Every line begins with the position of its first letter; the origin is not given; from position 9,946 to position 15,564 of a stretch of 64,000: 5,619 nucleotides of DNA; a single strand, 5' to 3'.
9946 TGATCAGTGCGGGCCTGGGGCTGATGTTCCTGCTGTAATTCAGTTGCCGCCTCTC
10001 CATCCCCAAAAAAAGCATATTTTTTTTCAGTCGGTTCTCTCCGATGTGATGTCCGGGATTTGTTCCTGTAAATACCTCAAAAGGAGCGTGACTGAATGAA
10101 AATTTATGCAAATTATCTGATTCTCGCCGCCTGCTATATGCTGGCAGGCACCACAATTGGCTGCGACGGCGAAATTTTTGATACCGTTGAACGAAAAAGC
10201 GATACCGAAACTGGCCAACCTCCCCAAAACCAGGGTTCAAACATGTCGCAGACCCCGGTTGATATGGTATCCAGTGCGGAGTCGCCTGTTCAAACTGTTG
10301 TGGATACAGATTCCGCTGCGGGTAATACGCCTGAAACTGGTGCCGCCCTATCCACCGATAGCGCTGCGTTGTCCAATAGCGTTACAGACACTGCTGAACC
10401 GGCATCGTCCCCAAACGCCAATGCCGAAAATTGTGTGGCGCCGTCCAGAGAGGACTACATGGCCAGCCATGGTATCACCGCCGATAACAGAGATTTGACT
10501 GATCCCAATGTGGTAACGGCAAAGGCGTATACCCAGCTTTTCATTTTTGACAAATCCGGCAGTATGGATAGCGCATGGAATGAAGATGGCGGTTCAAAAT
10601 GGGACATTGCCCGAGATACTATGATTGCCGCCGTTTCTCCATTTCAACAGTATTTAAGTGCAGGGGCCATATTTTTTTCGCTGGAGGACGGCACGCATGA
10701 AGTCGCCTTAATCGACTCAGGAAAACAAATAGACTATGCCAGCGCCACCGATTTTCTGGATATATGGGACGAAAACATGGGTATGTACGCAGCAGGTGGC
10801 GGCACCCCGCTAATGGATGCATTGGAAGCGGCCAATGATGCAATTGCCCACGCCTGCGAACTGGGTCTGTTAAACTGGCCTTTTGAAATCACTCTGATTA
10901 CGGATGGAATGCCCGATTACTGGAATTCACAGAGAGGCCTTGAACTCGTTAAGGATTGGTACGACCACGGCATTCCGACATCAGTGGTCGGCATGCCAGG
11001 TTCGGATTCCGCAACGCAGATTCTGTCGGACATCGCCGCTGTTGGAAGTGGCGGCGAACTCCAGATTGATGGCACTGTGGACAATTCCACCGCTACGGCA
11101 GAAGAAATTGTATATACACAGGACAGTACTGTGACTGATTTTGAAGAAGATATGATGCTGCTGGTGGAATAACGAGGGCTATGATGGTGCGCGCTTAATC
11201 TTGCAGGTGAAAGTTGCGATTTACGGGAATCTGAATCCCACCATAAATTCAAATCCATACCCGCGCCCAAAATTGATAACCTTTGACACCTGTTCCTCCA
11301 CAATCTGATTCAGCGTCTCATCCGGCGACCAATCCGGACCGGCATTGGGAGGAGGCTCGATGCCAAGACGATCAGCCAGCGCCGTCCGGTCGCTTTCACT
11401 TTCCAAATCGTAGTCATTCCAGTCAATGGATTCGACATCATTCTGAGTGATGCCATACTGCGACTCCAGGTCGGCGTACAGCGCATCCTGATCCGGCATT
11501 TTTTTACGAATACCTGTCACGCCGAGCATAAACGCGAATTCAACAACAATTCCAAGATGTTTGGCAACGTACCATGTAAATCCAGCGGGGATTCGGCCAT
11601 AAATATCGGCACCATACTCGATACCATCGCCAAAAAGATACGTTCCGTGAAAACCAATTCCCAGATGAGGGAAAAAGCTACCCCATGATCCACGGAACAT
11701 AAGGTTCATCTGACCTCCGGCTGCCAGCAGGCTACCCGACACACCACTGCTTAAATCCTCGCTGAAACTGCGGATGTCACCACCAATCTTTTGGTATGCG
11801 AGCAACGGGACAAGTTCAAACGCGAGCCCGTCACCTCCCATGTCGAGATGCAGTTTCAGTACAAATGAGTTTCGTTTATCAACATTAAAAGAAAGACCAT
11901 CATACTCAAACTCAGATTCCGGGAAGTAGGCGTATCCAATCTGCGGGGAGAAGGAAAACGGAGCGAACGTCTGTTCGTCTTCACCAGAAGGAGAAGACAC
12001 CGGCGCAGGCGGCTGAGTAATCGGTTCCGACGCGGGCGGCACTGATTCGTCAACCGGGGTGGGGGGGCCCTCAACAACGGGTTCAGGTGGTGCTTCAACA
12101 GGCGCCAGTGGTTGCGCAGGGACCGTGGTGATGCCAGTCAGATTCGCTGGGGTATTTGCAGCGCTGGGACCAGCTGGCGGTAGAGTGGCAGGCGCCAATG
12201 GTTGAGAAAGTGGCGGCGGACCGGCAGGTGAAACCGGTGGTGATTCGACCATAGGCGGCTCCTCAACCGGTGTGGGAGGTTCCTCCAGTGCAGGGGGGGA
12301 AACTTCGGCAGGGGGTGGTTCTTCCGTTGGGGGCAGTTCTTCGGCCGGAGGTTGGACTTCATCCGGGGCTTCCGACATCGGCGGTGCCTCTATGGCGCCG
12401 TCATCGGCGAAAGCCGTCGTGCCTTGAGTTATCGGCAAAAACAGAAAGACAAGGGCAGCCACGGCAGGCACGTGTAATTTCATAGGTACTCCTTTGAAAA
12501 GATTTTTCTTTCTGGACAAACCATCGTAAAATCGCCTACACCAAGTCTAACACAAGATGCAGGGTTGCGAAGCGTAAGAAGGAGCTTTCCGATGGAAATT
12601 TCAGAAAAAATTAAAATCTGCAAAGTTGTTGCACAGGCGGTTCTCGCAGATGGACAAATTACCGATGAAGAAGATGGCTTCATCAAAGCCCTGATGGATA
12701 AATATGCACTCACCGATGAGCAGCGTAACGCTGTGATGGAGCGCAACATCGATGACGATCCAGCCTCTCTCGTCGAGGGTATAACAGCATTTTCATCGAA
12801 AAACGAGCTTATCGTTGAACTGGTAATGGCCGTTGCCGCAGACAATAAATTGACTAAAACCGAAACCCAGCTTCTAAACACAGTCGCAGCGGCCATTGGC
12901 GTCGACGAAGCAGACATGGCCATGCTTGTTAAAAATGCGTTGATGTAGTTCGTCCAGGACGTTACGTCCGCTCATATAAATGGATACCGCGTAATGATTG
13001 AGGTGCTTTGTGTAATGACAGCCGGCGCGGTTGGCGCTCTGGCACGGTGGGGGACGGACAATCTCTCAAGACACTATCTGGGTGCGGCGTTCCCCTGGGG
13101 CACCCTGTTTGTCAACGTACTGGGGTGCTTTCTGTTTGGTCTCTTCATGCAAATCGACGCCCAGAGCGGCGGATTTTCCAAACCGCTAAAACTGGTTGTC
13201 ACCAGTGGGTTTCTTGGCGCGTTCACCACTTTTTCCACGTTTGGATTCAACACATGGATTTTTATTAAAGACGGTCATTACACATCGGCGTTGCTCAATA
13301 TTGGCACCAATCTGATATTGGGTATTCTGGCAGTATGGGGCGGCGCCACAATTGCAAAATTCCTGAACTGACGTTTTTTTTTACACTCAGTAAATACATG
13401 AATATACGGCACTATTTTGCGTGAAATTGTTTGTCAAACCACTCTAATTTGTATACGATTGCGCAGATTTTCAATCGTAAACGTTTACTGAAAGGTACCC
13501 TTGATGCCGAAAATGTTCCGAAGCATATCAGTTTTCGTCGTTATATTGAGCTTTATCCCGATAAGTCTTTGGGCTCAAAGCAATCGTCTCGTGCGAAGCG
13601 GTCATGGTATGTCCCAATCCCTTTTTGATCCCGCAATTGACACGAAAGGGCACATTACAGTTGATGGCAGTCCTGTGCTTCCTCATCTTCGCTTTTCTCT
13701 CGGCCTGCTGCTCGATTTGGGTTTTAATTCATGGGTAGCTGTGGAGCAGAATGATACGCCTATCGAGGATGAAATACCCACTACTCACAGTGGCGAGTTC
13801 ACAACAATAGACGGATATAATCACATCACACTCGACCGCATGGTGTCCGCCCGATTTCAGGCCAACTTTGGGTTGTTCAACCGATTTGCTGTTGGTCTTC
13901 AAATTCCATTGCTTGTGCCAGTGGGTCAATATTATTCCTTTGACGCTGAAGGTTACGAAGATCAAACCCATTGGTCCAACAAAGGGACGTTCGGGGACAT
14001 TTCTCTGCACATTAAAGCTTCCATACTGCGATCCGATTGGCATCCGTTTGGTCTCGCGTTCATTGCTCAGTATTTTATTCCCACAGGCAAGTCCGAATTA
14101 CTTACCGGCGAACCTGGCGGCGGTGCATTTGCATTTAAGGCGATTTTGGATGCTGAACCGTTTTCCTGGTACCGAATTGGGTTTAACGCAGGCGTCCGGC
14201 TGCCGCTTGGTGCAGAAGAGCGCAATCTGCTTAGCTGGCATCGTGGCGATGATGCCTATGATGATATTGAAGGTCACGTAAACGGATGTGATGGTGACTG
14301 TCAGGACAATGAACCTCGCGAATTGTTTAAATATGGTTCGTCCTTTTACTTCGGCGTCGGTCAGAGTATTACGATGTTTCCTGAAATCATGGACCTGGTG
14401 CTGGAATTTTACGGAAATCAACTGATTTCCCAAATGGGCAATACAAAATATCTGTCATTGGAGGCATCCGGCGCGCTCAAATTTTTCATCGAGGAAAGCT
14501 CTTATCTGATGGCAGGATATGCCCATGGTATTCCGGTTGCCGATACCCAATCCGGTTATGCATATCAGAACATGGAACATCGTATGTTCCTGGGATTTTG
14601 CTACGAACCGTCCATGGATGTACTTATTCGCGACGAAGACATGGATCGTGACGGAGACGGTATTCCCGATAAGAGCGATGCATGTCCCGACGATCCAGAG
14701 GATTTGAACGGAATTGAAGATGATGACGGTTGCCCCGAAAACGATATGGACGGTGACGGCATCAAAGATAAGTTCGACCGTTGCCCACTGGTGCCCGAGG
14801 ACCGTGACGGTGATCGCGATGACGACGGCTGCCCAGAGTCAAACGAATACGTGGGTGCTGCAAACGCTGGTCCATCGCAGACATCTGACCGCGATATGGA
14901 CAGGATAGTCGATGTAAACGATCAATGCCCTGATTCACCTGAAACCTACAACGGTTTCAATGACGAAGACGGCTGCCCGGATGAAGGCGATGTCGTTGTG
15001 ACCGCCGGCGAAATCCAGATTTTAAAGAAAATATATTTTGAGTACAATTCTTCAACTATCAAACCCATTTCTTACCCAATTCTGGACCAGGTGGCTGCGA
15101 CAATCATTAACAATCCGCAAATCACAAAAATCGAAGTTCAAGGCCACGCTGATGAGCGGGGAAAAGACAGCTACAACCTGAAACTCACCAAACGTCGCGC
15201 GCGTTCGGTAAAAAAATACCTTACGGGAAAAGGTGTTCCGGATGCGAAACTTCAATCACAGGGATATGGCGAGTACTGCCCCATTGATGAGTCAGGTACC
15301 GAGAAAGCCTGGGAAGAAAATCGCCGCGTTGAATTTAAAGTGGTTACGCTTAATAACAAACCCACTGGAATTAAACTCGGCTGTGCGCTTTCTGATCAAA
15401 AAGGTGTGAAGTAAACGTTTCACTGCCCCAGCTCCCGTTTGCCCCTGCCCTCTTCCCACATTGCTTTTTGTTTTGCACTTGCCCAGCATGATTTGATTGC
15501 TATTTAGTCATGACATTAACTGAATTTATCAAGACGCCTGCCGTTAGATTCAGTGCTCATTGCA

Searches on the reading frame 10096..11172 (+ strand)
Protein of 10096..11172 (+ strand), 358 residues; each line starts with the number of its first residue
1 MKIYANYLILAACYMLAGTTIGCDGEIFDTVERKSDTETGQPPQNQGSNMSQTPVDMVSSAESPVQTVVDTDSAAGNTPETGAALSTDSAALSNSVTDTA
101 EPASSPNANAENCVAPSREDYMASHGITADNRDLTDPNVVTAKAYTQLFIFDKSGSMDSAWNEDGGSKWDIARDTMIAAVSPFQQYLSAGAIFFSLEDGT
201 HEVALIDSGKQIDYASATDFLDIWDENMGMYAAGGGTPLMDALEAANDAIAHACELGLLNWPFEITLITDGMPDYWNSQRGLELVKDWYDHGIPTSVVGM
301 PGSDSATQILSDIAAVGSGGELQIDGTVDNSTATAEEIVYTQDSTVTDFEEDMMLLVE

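Call 3: search_protein_families(library=pfam, proteins=[window:10096-11172:+], max_evalue=0.01)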
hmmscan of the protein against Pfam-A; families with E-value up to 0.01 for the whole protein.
window:10096-11172:+ (358 aa): 1 family
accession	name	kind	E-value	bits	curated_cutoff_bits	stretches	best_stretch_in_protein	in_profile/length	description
PF13519.12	VWA_2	-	0.00044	21.3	27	1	148-271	2-106/107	von Willebrand factor type A domain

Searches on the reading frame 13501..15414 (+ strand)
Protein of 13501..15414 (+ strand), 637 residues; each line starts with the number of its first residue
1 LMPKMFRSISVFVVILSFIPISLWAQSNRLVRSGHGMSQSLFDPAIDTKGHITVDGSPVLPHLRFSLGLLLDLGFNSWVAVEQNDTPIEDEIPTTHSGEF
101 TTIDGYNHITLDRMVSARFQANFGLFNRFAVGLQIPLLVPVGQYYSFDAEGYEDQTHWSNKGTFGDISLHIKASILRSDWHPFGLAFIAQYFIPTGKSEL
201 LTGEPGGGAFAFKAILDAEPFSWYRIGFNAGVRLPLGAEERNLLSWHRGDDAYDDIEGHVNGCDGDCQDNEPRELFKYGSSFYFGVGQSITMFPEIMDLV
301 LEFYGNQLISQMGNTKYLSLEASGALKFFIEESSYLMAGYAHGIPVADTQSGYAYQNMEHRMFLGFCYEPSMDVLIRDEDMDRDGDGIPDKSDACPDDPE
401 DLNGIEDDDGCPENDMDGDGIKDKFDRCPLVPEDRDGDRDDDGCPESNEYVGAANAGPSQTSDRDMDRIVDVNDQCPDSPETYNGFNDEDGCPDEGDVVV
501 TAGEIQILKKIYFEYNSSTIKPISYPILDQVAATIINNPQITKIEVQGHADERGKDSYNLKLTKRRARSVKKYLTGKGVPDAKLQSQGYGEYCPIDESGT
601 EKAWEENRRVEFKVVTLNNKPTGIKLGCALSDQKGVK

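Call 77: search_protein_families(library=pfam, proteins=[window:13501-15414:+], max_evalue=0.0001)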
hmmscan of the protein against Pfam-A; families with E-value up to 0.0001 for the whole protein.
window:13501-15414:+ (637 aa): 2 families
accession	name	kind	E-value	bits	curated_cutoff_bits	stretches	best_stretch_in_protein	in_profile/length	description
PF00691.25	OmpA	-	3.3e-20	72.7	27.2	1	512-608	1-98/98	OmpA family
PF02412.23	TSP_3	-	1.3e-05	25.2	25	1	409-433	10-33/36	Thrombospondin type 3 repeat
